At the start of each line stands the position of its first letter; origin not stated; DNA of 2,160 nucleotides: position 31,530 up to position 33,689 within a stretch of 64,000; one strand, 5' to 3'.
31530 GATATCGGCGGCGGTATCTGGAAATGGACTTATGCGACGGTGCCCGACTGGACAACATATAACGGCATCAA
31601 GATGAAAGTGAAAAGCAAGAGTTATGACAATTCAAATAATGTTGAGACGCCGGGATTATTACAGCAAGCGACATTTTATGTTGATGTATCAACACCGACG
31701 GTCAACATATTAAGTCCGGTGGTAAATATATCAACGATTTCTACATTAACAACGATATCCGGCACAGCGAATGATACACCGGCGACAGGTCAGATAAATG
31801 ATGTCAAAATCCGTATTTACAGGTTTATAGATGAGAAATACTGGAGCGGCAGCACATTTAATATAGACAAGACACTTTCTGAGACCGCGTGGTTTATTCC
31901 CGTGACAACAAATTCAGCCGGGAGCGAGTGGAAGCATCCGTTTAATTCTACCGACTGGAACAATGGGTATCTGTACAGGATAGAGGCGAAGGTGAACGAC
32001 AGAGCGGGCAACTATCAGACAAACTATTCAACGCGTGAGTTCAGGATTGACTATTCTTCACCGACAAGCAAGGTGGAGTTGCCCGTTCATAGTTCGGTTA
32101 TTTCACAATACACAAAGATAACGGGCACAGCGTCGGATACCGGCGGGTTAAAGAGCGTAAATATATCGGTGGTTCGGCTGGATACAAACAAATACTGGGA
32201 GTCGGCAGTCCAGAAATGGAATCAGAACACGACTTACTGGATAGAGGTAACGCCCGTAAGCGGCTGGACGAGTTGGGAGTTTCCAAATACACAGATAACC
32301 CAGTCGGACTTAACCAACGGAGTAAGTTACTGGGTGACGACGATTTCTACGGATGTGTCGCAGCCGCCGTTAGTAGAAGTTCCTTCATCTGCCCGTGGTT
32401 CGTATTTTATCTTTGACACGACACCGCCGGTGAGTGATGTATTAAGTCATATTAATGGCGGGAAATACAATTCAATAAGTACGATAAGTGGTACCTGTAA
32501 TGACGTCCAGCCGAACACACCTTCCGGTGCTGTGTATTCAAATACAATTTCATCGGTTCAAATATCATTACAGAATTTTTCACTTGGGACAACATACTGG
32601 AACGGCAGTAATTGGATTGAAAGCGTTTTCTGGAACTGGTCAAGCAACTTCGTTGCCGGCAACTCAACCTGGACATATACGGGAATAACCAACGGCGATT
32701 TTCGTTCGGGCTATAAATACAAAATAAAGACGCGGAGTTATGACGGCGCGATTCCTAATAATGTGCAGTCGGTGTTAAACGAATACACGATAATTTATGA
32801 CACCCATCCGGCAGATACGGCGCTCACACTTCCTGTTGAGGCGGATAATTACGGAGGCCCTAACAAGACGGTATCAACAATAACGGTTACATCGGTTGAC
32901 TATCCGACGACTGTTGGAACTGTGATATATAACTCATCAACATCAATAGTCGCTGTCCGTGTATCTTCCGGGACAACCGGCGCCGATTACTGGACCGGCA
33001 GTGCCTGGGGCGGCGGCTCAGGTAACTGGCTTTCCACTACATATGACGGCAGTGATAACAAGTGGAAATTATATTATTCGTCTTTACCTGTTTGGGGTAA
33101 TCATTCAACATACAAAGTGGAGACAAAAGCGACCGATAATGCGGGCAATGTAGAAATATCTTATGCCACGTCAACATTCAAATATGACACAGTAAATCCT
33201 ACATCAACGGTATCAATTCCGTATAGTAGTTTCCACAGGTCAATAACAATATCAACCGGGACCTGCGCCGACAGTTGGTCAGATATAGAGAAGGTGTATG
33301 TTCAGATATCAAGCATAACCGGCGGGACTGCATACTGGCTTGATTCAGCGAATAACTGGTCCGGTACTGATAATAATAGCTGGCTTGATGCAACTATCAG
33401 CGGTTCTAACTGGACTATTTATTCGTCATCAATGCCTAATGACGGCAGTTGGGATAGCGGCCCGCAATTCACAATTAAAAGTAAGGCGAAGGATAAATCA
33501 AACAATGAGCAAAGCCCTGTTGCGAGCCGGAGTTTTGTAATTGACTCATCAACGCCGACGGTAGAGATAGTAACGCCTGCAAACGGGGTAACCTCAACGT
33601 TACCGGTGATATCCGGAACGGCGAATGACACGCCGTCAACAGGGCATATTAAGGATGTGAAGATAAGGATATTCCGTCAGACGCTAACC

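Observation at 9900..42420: About 90 tandem BIg-like extender modules with a hierarchical super-repeat structure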

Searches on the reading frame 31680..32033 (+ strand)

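Call 14: search_protein_families(library=pfam, proteins=[window:31680-32033:+], max_evalue=1)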
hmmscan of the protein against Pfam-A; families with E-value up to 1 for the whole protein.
window:31680-32033:+ (118 aa): 1 family
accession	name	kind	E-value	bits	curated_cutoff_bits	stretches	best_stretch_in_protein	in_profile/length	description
PF19077.6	Big_13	-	0.035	15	27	1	73-115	54-93/102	Bacterial Ig-like domain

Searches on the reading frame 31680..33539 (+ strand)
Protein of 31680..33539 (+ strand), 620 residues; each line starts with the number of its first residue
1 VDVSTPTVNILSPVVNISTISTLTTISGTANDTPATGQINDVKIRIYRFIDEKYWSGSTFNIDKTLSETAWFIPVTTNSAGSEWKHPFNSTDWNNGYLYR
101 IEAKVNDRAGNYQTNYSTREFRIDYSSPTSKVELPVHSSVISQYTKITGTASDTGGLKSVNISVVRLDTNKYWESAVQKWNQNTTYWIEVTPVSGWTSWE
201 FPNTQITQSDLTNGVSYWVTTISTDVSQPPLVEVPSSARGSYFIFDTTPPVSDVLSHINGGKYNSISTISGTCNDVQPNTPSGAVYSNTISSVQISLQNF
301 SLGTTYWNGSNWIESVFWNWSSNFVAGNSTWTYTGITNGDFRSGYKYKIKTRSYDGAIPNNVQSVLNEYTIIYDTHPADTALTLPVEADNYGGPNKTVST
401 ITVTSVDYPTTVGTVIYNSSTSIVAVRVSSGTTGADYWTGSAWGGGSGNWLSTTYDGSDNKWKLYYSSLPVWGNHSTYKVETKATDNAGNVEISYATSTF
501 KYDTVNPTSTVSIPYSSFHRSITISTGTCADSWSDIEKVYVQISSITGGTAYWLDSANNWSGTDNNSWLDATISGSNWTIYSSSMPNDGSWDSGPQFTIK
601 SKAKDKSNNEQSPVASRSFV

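Call 19: find_homologous_proteins(query=window:31680-33539:+, max_evalue=0.001)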
Query window:31680-33539:+ (620 aa): 21 proteins with E <= 0.001 among 8000 candidates.
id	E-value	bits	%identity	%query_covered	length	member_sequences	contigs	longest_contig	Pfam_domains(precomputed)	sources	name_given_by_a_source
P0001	1.7e-194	666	62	81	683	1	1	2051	-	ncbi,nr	ncbi:MAG: hypothetical protein KKA81_16175, partial [Bacteroidetes bacterium]|nr:hypothetical protei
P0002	2.5e-53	200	30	98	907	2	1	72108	PF17957.8,PF19077.7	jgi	-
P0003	1.3e-45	174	28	100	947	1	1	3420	PF17957.8,PF19077.7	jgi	jgi:hypothetical protein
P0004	7.6e-32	129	26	98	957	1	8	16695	PF13750.13,PF12245.15,PF19077.7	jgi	jgi:hypothetical protein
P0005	5.5e-28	116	28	81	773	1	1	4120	PF15418.13,PF17957.8,PF13750.13,PF12245.15,PF19077.7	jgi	jgi:hypothetical protein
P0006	1.1e-27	115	26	89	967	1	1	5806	PF17957.8,PF13750.13,PF12245.15,PF19077.7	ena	-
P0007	2.5e-27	114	28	86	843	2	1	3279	PF13750.13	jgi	-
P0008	2.0e-24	104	25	99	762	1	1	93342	PF13750.13,PF19077.7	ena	-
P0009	4.2e-23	100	25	99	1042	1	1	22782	PF15418.13,PF02494.23,PF17957.8,PF13750.13,PF12245.15,PF19077.7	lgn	-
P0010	1.1e-22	98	27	80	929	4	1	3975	PF13750.13,PF12245.15,PF19077.7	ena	-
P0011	1.0e-20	92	26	89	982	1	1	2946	-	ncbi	ncbi:MAG: hypothetical protein DRI36_06175, partial [Caldiserica bacterium]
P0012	6.1e-13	66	23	98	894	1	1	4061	PF19077.7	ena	-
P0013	2.6e-12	64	30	34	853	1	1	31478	-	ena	-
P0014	3.5e-10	57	27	56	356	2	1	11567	PF19077.7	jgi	-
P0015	1.2e-8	52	26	54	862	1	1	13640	PF13754.13,PF07691.18,PF17957.8,PF13750.13,PF24421.2,PF00722.29,PF12245.15,PF19077.7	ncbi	-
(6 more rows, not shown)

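Call 96: find_encoding_contigs(protein=P0002, flank=8000, max_places=2)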
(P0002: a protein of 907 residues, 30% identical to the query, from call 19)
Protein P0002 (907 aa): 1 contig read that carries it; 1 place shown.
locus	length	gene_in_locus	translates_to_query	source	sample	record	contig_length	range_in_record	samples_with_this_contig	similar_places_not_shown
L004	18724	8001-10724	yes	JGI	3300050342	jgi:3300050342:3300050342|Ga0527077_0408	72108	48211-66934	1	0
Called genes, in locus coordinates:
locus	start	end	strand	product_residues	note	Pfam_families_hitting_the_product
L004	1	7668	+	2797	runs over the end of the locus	PF12245:Big_3_2 (faint), PF17957:Big_7 (faint)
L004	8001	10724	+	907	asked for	PF19077:Big_13 (faint), PF17957:Big_7 (faint)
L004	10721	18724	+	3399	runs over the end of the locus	-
